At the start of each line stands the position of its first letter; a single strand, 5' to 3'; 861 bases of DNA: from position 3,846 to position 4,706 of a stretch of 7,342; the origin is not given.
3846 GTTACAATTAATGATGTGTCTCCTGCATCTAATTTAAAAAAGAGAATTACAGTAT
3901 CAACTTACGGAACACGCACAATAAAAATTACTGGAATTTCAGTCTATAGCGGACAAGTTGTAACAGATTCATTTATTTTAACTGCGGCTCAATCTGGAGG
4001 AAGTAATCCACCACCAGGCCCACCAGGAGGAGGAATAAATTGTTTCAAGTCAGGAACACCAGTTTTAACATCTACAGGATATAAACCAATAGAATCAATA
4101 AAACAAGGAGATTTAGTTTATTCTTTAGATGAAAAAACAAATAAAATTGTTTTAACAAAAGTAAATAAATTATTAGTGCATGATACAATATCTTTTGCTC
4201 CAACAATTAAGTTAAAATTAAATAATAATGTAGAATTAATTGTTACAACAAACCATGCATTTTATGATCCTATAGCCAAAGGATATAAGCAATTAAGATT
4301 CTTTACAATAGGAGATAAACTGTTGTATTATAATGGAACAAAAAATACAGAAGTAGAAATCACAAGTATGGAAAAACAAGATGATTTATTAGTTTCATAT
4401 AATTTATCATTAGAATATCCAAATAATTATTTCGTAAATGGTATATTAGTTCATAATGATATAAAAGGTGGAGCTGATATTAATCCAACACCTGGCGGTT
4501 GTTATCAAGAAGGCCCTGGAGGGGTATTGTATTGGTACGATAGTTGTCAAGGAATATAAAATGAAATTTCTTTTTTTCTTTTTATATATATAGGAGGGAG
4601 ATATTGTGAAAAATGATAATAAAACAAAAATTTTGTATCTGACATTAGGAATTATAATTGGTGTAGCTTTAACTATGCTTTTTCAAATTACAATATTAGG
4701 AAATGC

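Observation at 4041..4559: Complete intein-like (Hint) autoprocessing domain, with non-nucleophilic +1 residue, near the C-terminus of a Sec-secreted archaeal surface protein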

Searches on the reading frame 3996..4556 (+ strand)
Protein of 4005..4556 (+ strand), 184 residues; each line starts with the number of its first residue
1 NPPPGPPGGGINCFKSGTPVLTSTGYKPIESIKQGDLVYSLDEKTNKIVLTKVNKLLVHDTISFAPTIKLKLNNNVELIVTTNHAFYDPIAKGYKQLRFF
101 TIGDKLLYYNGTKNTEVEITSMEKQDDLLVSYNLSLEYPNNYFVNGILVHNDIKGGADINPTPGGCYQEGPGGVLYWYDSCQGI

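Call 3: search_protein_families(library=pfam, proteins=[window:4041-4556:+], max_evalue=1)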
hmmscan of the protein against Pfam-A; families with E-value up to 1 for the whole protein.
window:4041-4556:+ (172 aa): 4 families
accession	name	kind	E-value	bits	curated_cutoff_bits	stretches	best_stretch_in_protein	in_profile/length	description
PF07591.16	PT-HINT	-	1.8e-12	48.1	27.7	1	8-140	2-137/137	Pretoxin HINT domain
PF14890.11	Intein_splicing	-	6.3e-08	33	35.8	2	8-74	2-69/155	Intein splicing domain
PF13403.11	Hint_2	-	1.9e-06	28.7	28.4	1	1-44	2-45/147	Hint domain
PF01079.26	Hint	-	2.8e-05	24.3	29.7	1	1-74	13-86/213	Hint module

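Call 4: search_protein_families(library=ncbifam, proteins=[window:4041-4556:+], max_evalue=1)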
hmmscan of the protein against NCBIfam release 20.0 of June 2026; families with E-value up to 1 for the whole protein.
window:4041-4556:+ (172 aa): 4 families
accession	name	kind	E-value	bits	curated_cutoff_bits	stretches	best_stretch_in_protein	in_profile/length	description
TIGR01445.1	intein_Nterm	domain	1.7e-05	25.7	24.5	1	1-75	1-82/83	intein N-terminal splicing region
NF005852.0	PRK07773.1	equivalog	0.00026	19.4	780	1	19-95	419-491/886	replicative DNA helicase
TIGR01443.1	intein_Cterm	domain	0.002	18.3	15.6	1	120-139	3-23/24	intein C-terminal splicing region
NF011303.0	PRK14715.1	equivalog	0.039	11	1585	1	25-74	943-990/1627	DNA-directed DNA polymerase II large subunit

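Call 6: search_solved_structures(query=window:4041-4556:+, max_evalue=1, show_alignments=2)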
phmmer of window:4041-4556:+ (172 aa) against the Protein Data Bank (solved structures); distinct sequences matched with E-value up to 1: 6.
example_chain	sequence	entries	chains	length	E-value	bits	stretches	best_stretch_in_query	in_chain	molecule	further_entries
2lwy_A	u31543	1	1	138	8e-08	35.7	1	2-139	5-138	BACTERIAL INTEIN-LIKE DOMAIN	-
6y75_A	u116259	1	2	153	5e-06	29.8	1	4-138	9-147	NAD(P)(+)--arginine ADP-ribosyltransferase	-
6y75_B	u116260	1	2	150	5.2e-06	29.8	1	4-138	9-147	NAD(P)(+)--arginine ADP-ribosyltransferase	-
6tmm_BBB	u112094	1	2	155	5.3e-06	29.7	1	4-138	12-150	NAD(P)(+)--arginine ADP-ribosyltransferase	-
6tmm_AAA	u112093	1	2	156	5.3e-06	29.7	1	4-138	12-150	NAD(P)(+)--arginine ADP-ribosyltransferase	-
4ycs_A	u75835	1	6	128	0.82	12.8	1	32-90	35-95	Uncharacterized protein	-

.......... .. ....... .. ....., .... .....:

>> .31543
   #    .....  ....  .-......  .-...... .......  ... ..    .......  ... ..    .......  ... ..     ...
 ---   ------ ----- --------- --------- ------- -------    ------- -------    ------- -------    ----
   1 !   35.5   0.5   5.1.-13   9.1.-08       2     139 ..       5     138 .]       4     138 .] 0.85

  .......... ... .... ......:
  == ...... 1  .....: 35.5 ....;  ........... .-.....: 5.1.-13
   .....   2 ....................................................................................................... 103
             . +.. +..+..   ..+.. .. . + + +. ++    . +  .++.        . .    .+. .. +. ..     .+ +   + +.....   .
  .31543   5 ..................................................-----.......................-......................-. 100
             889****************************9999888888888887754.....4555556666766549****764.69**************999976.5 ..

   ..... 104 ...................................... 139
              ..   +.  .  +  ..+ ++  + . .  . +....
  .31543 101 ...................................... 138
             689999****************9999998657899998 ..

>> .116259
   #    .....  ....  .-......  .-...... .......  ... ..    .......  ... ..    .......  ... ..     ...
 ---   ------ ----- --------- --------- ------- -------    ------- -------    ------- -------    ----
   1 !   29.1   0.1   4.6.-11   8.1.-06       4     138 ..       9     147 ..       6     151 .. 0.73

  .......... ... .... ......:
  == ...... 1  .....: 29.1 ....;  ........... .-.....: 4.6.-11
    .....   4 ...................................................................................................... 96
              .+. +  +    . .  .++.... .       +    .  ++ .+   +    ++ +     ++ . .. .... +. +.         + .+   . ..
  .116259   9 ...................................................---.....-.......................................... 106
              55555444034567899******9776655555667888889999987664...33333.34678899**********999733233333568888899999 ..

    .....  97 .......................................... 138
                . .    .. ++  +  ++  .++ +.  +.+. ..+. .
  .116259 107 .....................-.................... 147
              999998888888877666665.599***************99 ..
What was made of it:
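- Checked: The best PDB sequence match is 2LWY (C. thermocellum BIL), E=8e-8 (call 6).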

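Call 19: find_homologous_proteins(query=window:4005-4556:+, max_evalue=0.001)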
Query window:4005-4556:+: 191 candidates shared short words with the query, none scored E <= 0.001.
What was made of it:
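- Tried and rejected: A word-indexed homologue search with the Hint plus tail alone returned nothing (call 19).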

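Call 31: search_protein_representatives(alignment_id=A2)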
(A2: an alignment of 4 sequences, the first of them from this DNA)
Query: 4 sequences, 185 profile positions. Proteins with E-value up to 0.001 (for the whole library): 23278; up to 1e-10: 5031; up to 1e-30: 133. The best 150 are listed.
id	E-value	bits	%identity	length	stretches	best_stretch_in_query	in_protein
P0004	5.2e-86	303.6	-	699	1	2-185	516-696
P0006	6.3e-78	277.3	-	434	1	2-184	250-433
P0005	2.9e-76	271.9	-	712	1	1-169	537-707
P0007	6.1e-69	248.0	-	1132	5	11-156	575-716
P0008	8.1e-65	234.6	-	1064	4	13-155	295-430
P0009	5.5e-63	228.6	-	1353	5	13-168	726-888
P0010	3.1e-62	226.2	-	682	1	4-184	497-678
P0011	2.2e-61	223.3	-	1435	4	14-160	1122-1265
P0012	9.3e-61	221.3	-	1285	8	15-155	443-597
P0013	1.0e-58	214.7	-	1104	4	12-155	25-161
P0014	9.9e-57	208.2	-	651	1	10-171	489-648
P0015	2.1e-56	207.1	-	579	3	2-162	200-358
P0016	3.8e-55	203.0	-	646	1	7-172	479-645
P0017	2.8e-53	197.0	-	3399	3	15-155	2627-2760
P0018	3.4e-52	193.4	-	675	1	7-162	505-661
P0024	5.3e-47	176.5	-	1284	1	6-168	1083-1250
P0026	4.0e-46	173.6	-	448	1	8-160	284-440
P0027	5.1e-46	173.3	-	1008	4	13-168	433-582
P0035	4.1e-43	163.8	-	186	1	6-159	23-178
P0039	4.1e-42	160.5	-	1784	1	3-161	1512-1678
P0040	6.0e-42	160.0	-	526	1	12-161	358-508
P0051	5.1e-40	153.7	-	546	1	14-165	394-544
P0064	1.2e-37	145.9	-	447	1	7-155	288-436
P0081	2.4e-35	138.5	-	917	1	8-168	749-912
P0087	6.0e-35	137.2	-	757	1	4-157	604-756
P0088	6.3e-35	137.1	-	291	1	7-160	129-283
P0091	9.3e-35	136.6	-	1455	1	9-158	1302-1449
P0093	1.3e-34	136.1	-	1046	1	4-166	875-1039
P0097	4.7e-34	134.3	-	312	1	5-159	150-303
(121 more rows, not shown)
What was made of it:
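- Tried and rejected: The exhaustive profile search (call 31) replaced it.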

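Call 35: list_cluster_members(proteins=[P0010, P0014, P0016, P0018, P0007, P0008, P0012, P0026, P0024, P0009])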
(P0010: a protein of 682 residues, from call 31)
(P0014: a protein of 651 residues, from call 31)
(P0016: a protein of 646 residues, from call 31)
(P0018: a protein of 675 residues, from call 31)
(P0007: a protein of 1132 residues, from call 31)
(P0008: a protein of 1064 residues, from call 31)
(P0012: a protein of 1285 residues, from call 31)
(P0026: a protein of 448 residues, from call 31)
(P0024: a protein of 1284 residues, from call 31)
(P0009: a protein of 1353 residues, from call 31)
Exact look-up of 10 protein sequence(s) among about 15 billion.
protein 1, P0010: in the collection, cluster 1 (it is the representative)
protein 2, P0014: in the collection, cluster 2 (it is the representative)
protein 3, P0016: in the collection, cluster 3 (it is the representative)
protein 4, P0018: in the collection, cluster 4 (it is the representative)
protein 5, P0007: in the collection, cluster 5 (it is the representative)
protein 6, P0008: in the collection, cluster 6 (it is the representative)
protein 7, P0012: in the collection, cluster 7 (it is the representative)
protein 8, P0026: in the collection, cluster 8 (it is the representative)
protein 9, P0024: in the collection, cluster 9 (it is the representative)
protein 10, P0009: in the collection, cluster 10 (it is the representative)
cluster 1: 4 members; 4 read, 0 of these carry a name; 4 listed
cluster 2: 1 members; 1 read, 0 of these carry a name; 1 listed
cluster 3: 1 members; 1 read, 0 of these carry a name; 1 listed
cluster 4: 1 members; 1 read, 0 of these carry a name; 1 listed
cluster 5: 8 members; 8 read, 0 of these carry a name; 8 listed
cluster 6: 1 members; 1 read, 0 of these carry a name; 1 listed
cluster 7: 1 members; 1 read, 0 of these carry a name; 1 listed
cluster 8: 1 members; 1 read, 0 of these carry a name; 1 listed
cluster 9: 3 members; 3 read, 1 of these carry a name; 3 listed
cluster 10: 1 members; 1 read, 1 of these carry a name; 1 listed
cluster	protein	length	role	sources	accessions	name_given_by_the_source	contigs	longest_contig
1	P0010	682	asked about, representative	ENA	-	-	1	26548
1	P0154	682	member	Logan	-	-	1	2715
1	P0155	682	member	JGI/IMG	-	-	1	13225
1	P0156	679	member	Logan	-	-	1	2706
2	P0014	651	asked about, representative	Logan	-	-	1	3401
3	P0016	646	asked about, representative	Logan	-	-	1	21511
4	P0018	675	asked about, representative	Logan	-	-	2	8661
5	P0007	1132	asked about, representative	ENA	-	-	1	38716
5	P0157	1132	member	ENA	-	-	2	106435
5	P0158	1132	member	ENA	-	-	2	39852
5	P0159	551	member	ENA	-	-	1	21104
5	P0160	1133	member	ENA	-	-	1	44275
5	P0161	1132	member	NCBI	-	-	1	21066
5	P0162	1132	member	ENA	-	-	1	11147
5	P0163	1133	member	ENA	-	-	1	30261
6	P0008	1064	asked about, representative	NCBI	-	-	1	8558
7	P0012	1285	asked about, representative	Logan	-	-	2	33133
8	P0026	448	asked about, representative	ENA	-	-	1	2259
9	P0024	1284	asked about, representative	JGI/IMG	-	-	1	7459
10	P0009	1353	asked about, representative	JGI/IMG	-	hypothetical protein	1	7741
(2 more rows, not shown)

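Call 41: find_encoding_contigs(protein=P0010, flank=8000, max_places=2)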
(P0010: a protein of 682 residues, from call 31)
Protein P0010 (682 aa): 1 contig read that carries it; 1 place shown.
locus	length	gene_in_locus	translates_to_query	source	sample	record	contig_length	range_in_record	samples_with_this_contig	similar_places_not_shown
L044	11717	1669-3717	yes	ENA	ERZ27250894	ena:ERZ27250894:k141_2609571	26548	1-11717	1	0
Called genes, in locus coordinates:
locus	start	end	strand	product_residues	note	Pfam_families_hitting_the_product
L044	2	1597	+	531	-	?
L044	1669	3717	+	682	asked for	PF19408:PKD_6 (weak), PF01079:Hint (weak), PF13403:Hint_2 (weak), PF07591:PT-HINT (weak), PF14890:Intein_splicing (faint)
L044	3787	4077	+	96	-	-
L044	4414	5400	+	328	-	PF00297:Ribosomal_L3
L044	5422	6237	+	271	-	PF00573:Ribosomal_L4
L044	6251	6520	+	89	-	PF00276:Ribosomal_L23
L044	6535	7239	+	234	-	PF00181:Ribosomal_L2_N, PF03947:Ribosomal_L2_C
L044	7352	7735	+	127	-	PF00203:Ribosomal_S19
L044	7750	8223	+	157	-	PF00237:Ribosomal_L22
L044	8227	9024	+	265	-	PF07650:KH_2, PF00189:Ribosomal_S3_C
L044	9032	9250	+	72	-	PF00831:Ribosomal_L29 (weak)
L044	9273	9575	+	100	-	PF01253:SUI1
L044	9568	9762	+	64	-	PF01868:RNase_P-MRP_p29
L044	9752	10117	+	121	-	PF00366:Ribosomal_S17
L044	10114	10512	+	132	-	PF00238:Ribosomal_L14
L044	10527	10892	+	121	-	PF16906:Ribosomal_L26, PF00467:KOW (weak)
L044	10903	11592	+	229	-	PF00900:Ribosomal_S4e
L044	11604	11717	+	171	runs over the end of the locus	PF00281:Ribosomal_L5, PF00673:Ribosomal_L5_C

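Call 42: find_encoding_contigs(protein=P0018, flank=8000, max_places=2)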
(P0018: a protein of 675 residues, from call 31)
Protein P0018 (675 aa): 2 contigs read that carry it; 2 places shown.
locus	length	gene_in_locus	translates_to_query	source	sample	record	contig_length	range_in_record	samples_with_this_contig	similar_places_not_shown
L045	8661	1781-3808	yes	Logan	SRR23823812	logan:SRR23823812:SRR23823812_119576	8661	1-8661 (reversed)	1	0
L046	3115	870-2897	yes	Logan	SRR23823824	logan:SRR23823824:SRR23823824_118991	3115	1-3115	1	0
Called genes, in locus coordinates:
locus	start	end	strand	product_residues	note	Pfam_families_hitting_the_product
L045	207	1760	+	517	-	-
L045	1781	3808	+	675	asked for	PF14890:Intein_splicing (weak)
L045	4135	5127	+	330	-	PF00297:Ribosomal_L3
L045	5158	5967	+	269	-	PF00573:Ribosomal_L4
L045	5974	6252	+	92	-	PF00276:Ribosomal_L23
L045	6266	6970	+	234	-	PF00181:Ribosomal_L2_N, PF03947:Ribosomal_L2_C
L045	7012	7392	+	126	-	PF00203:Ribosomal_S19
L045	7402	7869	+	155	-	PF00237:Ribosomal_L22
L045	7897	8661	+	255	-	?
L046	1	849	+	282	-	?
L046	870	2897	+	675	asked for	PF14890:Intein_splicing (weak)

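Call 48: search_protein_families(library=pfam, proteins=[P0007, P0008, P0012, P0013, P0027, P0024, P0039], max_evalue=0.001)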
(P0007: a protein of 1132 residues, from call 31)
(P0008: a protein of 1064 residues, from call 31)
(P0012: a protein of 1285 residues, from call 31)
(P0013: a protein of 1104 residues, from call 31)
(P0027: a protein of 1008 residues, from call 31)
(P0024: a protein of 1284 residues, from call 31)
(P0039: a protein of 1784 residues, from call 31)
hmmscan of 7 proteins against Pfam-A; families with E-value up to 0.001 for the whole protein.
P0007 (1132 aa): 12 families
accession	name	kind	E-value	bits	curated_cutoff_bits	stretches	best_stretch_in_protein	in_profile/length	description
PF07591.16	PT-HINT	-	3e-55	186.7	27.7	5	456-577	9-131/137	Pretoxin HINT domain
PF01079.26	Hint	-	5.7e-42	144.1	29.7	3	573-652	6-89/213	Hint module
PF14890.11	Intein_splicing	-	1.3e-32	113.1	35.8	1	615-714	33-155/155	Intein splicing domain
PF13403.11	Hint_2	-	6.5e-30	104.9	28.4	2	307-342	2-36/147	Hint domain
PF04280.21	Tim44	-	1.3e-25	90.6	29.6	2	787-927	4-146/147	Tim44-like domain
PF14623.11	Vint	-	1.4e-22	80.7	27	0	579-652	1-67/166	Hint-domain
PF05203.21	Hom_end_hint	-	3.2e-12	47.4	32.1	0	580-610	1-31/228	Hom_end-associated Hint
PF17820.7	PDZ_6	-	3.3e-10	40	27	0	247-274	13-39/54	PDZ domain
PF20260.4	PUA_4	-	1e-07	32.4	23.9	0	251-264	15-28/48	RNA methyltransferase PUA domain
PF23835.1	DUF7205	-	6.4e-06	26.4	27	0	250-348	12-106/128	Domain of unknown function (DUF7205)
PF13180.12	PDZ_2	-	0.00028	21.5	27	0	517-536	25-43/80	PDZ domain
PF17816.7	PDZ_4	-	0.00063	20.5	23.1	0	657-675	26-44/114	PDZ domain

P0008 (1064 aa): 5 families
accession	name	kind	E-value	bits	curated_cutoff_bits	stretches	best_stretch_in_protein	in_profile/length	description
PF07591.16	PT-HINT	-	3.6e-44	150.8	27.7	4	441-563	3-128/137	Pretoxin HINT domain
PF13403.11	Hint_2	-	8.8e-28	98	28.4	2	26-62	2-38/147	Hint domain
PF14890.11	Intein_splicing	-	1.6e-25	90.1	35.8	1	453-526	18-99/155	Intein splicing domain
PF01079.26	Hint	-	1e-21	78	29.7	2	22-92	9-84/213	Hint module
PF04280.21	Tim44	-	1.6e-10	41.7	29.6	1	840-932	14-102/147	Tim44-like domain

P0012 (1285 aa): 8 families
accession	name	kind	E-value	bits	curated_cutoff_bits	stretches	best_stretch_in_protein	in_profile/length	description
PF01079.26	Hint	-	1.6e-47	162.3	29.7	5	286-380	8-106/213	Hint module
PF08517.17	AXH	-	1.1e-36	126.4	33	2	1071-1179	1-111/116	Ataxin-1 and HBP1 module (AXH)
PF14623.11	Vint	-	4.3e-36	124.6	27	2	443-516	1-66/166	Hint-domain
PF05203.21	Hom_end_hint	-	1e-33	117.7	32.1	3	444-480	1-37/228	Hom_end-associated Hint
PF13403.11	Hint_2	-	2.7e-29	102.9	28.4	0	444-519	2-88/147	Hint domain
PF07591.16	PT-HINT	-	8.2e-25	88.1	27.7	0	452-590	3-123/137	Pretoxin HINT domain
PF14890.11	Intein_splicing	-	9.4e-22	77.9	35.8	0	614-755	80-155/155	Intein splicing domain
PF18337.7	Tudor_RapA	-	0.00095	19.8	26.4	0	707-727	2-22/62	RapA N-terminal Tudor like domain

P0013 (1104 aa): 6 families
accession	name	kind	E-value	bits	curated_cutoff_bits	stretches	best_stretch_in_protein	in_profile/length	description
PF07591.16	PT-HINT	-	8.5e-39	133.4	27.7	4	306-434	1-131/137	Pretoxin HINT domain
PF14890.11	Intein_splicing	-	2.7e-28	99.2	35.8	2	451-566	11-155/155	Intein splicing domain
PF04280.21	Tim44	-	3.5e-28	99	29.6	2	938-1071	9-146/147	Tim44-like domain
PF01079.26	Hint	-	2.9e-27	96.1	29.7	2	24-136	8-137/213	Hint module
PF13403.11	Hint_2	-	1.1e-25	91.2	28.4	2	436-495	2-59/147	Hint domain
PF14623.11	Vint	-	6.1e-07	29.8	27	0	435-504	1-65/166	Hint-domain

P0027 (1008 aa): 7 families
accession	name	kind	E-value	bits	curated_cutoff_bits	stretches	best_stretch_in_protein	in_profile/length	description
PF07591.16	PT-HINT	-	7.4e-44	149.8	27.7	4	33-160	3-133/137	Pretoxin HINT domain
PF13403.11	Hint_2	-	2.9e-30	106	28.4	3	25-60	2-37/147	Hint domain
PF04280.21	Tim44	-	4.7e-21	75.9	29.6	2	654-791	8-147/147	Tim44-like domain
PF01079.26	Hint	-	2.9e-20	73.2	29.7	1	151-267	5-136/213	Hint module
PF14890.11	Intein_splicing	-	1.6e-18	67.4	35.8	0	529-568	116-155/155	Intein splicing domain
PF14623.11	Vint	-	3.8e-14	53.3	27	1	24-93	1-65/166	Hint-domain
PF16450.11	Prot_ATP_ID_OB_C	-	0.00061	20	23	0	198-259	3-54/56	Proteasomal ATPase OB C-terminal domain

P0024 (1284 aa): 3 families
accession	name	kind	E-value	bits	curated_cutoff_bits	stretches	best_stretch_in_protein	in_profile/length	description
PF07591.16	PT-HINT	-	1e-06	29.5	27.7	1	1103-1235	2-136/137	Pretoxin HINT domain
PF14890.11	Intein_splicing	-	3e-06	27.6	35.8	1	1116-1235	18-155/155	Intein splicing domain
PF13403.11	Hint_2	-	6.9e-05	23.7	28.4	1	1096-1131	2-37/147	Hint domain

P0039 (1784 aa): 4 families
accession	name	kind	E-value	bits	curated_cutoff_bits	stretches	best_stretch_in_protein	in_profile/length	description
PF14890.11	Intein_splicing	-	2.4e-08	34.4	35.8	1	1541-1671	9-155/155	Intein splicing domain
PF01079.26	Hint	-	5.8e-08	33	29.7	1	1527-1616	12-98/213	Hint module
PF13403.11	Hint_2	-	6.7e-08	33.5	28.4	1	1527-1665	1-136/147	Hint domain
PF07591.16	PT-HINT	-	6.9e-06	26.8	27.7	1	1535-1672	2-137/137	Pretoxin HINT domain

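Call 53: search_protein_families(library=pfam, proteins=[L044:3787-4074:+], max_evalue=10)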
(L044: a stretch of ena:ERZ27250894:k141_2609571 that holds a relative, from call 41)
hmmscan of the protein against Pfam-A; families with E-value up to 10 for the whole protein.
L044:3787-4074:+ (96 aa): 0 families
